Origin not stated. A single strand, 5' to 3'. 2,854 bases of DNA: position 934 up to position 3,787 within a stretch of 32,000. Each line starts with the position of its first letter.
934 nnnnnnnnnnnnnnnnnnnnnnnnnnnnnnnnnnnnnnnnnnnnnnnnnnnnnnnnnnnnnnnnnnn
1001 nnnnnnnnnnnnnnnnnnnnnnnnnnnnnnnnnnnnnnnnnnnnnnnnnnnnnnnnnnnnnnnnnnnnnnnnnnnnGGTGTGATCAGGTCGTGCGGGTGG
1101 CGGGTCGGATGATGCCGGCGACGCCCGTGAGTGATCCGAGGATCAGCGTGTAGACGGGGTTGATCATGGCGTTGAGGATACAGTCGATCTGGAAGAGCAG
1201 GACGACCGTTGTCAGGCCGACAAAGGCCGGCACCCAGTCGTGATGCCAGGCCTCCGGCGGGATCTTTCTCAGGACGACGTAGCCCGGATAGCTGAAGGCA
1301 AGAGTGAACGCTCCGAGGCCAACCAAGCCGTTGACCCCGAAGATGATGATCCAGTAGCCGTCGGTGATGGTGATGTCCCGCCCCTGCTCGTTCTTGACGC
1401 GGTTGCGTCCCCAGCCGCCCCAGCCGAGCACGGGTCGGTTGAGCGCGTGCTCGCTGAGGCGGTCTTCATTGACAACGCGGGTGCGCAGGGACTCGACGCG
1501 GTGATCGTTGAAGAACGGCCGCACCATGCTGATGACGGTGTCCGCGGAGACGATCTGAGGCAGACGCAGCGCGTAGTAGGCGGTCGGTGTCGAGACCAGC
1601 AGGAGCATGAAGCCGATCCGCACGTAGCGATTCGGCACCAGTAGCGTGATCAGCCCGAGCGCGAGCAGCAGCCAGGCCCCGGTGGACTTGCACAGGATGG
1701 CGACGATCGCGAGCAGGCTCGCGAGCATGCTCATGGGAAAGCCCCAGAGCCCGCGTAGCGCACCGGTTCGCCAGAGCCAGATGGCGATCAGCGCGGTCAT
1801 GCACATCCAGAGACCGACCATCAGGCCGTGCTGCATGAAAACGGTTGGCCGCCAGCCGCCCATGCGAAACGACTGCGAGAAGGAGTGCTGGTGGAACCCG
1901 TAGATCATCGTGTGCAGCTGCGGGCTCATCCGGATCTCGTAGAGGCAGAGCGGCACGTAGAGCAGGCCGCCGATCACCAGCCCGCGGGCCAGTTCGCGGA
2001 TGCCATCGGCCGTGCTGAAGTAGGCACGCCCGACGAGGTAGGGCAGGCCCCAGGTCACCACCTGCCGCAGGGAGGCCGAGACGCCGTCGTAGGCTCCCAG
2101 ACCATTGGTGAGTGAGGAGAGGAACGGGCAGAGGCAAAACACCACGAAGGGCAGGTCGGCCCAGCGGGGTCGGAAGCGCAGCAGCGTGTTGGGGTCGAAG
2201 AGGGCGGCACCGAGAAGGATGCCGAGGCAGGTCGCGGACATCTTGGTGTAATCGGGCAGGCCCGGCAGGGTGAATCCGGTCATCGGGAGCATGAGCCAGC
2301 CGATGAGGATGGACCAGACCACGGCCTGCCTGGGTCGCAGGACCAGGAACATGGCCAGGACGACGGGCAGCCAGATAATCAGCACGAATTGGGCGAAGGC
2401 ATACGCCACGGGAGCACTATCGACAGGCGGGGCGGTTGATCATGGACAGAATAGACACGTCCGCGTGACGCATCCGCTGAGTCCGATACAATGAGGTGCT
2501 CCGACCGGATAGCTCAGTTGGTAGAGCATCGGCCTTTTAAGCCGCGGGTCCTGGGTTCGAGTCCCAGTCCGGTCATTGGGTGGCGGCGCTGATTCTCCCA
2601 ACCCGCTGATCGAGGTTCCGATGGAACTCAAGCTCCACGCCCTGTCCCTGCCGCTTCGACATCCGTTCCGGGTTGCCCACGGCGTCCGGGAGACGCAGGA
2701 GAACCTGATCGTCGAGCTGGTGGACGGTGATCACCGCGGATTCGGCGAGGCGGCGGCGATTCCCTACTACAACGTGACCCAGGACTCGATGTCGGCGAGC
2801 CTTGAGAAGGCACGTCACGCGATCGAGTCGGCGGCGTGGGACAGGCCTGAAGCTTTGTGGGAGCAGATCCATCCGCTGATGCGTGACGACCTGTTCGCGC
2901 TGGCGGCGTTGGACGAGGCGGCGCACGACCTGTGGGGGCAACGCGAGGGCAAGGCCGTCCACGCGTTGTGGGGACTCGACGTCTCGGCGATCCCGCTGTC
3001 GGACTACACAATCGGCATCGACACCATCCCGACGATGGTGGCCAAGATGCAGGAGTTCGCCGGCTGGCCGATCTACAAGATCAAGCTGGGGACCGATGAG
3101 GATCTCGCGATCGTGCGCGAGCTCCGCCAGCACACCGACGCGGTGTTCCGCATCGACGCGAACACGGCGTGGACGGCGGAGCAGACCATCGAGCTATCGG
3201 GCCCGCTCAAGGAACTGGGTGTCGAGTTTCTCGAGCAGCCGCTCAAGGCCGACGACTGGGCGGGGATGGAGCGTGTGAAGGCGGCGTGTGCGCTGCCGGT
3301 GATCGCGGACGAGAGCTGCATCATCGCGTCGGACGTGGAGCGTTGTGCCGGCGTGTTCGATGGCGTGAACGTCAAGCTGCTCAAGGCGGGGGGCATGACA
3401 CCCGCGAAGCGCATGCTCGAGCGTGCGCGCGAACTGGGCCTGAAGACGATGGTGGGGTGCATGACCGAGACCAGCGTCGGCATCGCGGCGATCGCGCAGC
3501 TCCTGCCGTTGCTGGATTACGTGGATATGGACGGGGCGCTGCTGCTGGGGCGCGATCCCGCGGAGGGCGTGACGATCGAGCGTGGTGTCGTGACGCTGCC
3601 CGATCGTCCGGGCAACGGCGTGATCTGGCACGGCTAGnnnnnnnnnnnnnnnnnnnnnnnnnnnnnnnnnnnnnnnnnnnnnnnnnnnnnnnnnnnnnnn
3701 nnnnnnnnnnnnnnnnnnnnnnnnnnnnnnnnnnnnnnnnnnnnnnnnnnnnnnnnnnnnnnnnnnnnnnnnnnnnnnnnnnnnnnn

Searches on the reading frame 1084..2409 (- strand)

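Call 52: search_protein_families(library=pfam, proteins=[window:1084-2409:-], max_evalue=0.001)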
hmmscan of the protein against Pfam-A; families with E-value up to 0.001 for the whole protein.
window:1084-2409:- (441 aa): 1 family
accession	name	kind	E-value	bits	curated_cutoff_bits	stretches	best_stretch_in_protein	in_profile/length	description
PF04932.20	Wzy_C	-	0.00051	20.3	31.7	1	230-347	3-119/149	O-Antigen ligase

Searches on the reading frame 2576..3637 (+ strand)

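Call 52: search_protein_families(library=pfam, proteins=[window:2576-3637:+], max_evalue=0.001)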
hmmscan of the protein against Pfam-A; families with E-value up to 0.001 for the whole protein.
window:2576-3637:+ (353 aa): 2 families
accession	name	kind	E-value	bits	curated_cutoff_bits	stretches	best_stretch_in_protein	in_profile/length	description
PF13378.12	MR_MLE_C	-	4.2e-34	118.6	29.4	1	157-349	8-213/219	Enolase C-terminal domain-like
PF02746.21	MR_MLE_N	-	3.8e-06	27.5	22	1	25-133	11-117/117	Mandelate racemase / muconate lactonizing enzyme, N-terminal domain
